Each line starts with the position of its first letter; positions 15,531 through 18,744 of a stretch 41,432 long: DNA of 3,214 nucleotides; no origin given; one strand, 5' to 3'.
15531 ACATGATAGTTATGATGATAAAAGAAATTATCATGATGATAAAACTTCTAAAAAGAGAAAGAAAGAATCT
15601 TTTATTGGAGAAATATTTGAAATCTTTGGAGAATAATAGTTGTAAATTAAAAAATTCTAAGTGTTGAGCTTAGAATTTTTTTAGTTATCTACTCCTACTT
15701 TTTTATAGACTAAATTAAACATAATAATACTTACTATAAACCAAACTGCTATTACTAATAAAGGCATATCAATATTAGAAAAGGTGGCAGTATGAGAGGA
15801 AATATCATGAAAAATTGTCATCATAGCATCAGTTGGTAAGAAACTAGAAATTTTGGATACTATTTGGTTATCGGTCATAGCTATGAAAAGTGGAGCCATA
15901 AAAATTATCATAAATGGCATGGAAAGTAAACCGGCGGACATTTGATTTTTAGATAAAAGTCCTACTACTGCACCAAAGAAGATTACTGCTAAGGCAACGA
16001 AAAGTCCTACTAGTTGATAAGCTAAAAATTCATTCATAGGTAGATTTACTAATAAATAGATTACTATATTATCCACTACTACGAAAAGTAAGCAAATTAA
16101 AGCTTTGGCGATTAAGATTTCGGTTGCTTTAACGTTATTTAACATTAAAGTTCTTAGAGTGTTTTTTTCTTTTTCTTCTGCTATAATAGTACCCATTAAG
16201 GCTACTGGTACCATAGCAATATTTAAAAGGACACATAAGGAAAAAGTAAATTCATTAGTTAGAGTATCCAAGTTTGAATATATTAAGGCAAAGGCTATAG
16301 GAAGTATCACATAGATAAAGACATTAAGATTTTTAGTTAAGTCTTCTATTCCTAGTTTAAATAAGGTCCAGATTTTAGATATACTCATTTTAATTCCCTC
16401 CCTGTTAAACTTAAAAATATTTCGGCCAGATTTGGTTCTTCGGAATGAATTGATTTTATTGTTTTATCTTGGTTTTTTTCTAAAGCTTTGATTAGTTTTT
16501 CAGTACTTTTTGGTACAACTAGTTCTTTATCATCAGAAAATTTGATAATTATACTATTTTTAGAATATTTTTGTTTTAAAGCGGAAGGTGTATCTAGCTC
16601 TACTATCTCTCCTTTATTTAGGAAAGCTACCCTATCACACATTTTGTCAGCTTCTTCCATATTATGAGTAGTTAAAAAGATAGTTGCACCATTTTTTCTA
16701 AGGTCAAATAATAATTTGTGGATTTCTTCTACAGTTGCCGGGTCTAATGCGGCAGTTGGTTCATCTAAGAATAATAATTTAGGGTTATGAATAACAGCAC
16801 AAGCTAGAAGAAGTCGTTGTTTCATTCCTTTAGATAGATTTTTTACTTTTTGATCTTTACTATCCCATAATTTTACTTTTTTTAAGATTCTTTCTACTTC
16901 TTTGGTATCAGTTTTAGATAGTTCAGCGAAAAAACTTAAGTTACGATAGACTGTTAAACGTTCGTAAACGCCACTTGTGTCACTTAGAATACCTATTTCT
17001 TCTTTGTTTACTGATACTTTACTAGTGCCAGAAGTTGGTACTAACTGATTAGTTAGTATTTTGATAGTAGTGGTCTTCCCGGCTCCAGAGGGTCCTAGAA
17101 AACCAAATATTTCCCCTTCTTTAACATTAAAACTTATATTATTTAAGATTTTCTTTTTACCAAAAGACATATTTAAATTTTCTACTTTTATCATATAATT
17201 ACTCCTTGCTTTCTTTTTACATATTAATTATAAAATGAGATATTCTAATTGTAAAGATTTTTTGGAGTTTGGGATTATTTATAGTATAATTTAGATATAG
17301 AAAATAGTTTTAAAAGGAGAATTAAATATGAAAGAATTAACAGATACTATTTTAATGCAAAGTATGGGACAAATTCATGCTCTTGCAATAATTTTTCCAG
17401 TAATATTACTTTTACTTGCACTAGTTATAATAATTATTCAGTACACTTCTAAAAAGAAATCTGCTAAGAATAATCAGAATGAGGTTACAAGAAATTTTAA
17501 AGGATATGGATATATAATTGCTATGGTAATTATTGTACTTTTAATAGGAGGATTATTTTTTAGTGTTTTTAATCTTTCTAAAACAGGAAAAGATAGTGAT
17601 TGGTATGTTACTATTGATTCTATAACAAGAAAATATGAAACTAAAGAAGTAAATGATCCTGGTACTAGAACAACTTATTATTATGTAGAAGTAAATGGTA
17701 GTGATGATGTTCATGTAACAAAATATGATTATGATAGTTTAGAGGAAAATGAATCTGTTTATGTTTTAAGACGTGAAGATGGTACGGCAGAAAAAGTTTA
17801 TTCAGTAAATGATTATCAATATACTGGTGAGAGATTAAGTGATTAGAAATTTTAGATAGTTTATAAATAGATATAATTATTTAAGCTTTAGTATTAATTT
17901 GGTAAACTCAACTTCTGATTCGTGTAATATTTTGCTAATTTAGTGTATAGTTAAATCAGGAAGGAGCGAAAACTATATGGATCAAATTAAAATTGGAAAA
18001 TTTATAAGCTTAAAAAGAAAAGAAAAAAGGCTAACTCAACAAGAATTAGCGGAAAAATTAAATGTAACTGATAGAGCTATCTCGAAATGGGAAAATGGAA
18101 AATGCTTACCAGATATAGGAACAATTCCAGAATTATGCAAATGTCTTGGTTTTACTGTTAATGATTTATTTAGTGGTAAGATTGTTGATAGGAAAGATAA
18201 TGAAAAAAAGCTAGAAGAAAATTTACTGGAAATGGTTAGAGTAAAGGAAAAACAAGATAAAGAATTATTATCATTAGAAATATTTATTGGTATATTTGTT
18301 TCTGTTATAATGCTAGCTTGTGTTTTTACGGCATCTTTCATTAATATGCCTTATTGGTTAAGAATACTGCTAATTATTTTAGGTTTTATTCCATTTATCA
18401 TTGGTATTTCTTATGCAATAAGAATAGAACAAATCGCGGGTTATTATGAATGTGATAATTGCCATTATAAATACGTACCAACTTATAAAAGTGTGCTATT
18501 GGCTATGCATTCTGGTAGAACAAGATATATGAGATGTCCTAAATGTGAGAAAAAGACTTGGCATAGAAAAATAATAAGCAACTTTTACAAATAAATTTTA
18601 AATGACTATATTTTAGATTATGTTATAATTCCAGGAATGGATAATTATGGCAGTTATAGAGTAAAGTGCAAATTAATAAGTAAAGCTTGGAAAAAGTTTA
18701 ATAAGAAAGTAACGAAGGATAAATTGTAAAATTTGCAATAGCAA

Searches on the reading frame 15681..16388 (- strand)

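Call 9: search_protein_families(library=pfam, proteins=[window:15681-16388:-], max_evalue=0.01)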
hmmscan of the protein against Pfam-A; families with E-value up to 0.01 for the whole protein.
window:15681-16388:- (235 aa): 2 families
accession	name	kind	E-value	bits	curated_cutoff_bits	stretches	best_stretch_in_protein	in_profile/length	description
PF12698.13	ABC2_membrane_3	-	1.3e-12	48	31.6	1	42-222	158-343/347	ABC-2 family transporter protein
PF12679.13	ABC2_membrane_2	-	0.0086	15.8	27.2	0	56-225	77-279/283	ABC-2 family transporter protein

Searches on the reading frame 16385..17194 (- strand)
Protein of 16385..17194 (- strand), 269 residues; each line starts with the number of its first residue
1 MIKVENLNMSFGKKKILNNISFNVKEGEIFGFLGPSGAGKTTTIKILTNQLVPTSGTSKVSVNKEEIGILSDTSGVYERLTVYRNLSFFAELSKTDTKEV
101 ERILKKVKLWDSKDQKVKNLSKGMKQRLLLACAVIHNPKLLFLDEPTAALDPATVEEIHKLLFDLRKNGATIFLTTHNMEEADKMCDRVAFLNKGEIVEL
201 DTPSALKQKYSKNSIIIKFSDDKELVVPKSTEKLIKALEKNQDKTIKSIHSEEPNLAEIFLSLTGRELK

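Call 9: search_protein_families(library=pfam, proteins=[window:16385-17194:-], max_evalue=0.01)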
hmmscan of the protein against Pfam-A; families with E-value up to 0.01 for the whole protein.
window:16385-17194:- (269 aa): 8 families
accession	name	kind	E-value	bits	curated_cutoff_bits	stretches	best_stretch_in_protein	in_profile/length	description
PF00005.33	ABC_tran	-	4.3e-31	108.8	25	1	17-148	1-137/137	ABC transporter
PF13304.12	AAA_21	-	4e-13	50.5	27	1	98-181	184-302/304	AAA domain, putative AbiEii toxin, Type IV TA system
PF13401.12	AAA_22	-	7.6e-06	26.7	27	1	33-178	11-125/130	AAA domain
PF25199.1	nSTAND_NTPase5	-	2e-05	24.9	34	1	25-108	39-120/145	Novel STAND NTPase 5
PF02463.25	SMC_N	-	0.0002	21.3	40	1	80-185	101-205/220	RecF/RecN/SMC N terminal domain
PF03215.21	Rad17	-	0.00043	20.7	23.8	1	22-99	40-119/186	Rad17 P-loop domain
PF13732.12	DrrA1-3_C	-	0.0032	18.6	27.4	0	230-263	49-80/81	ATP-binding protein DrrA1-3-like, C-terminal domain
PF00004.35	AAA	-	0.0052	17.7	21.2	1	32-184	3-116/131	ATPase family associated with various cellular activities (AAA)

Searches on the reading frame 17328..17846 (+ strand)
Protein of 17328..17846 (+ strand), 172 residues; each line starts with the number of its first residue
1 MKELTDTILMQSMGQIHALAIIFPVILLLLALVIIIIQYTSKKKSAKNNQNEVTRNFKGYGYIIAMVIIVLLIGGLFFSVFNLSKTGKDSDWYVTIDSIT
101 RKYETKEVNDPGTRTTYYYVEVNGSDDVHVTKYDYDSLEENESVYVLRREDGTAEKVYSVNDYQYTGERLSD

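Call 9: search_protein_families(library=pfam, proteins=[window:17328-17846:+], max_evalue=0.01)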
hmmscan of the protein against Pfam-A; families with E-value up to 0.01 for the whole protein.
window:17328-17846:+ (172 aa): 4 families
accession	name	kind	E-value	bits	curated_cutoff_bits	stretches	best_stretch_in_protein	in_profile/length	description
PF19554.4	DUF6077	-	1.4e-05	24.5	27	1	10-119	60-167/354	Family of unknown function (DUF6077)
PF05767.17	Pox_A14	-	0.0033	18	27.7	0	10-73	4-63/93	Poxvirus virion envelope protein A14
PF14221.11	DUF4330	-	0.0089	16.6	27.6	0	63-114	19-77/167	Domain of unknown function (DUF4330)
PF06664.17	WLS-like_TM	-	0.0099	15.7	28.3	0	16-94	150-226/247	Wntless-like, transmembrane domain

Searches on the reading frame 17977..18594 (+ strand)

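Call 9: search_protein_families(library=pfam, proteins=[window:17977-18594:+], max_evalue=0.01)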
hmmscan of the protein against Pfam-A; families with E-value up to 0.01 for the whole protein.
window:17977-18594:+ (205 aa): 8 families
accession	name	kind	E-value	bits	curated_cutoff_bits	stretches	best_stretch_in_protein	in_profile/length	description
PF01381.28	HTH_3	-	7e-12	45.6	23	1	13-63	4-54/55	Helix-turn-helix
PF12844.13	HTH_19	-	1.8e-09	37.8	30.2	1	7-68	1-62/64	Helix-turn-helix domain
PF13560.12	HTH_31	-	1.4e-07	32.1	27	1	14-62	10-59/64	Helix-turn-helix domain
PF13443.12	HTH_26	-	9.2e-06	26.3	22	1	15-65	7-58/63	Cro/C1-type HTH DNA-binding domain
PF08279.18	HTH_11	-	0.00012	22.3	25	1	12-37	9-34/55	HTH domain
PF13744.12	HTH_37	-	0.0025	18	27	1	6-42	19-55/80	Helix-turn-helix domain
PF15943.11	YdaS_toxin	-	0.0031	17.7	30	1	21-43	11-33/65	Bacterial toxin YdaS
PF03169.20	OPT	-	0.0061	15.7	25.8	1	91-142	348-399/623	OPT oligopeptide transporter protein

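Call 43: search_protein_families(library=padloc, proteins=[window:17977-18594:+], max_evalue=0.01)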
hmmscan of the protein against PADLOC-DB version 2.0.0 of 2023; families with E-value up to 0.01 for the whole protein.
window:17977-18594:+ (205 aa): 16 families
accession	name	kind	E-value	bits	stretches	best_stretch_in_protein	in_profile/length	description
PDLC02926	HTH_VI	-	4.5e-11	40.9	1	5-86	1-83/92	-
PDLC03954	RmrA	-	3.3e-10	37.4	1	12-105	17-110/380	-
PDLC03949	RmrA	-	4.7e-09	33.6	1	10-68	7-65/363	-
PDLC03951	RmrA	-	1.2e-08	32.4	1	14-75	17-77/400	-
PDLC03952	RmrA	-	6e-08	29.9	1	12-61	29-78/395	-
PDLC03944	RmrA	-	1.5e-07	28.8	1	14-62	15-63/384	-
PDLC04775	PDC-M69A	-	5.5e-07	28.1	1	5-99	7-95/113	-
PDLC03948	RmrA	-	7.1e-07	26.4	1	14-96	17-99/397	-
PDLC03945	RmrA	-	1.1e-06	26.1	1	7-67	4-64/394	-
PDLC03946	RmrA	-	1.4e-06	25.3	1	10-68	7-64/357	-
PDLC03955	RmrA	-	2.2e-06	25.2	1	10-63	25-78/371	-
PDLC03947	RmrA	-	2.4e-06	24.6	1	13-67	19-72/383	-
PDLC04760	PDC-M64C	-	0.00012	20.4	1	14-59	35-80/93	-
PDLC03956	RmrA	-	0.00027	18.1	1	16-59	19-63/399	-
PDLC04133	mad1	-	0.00094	17.4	1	14-40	1-27/60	mads_1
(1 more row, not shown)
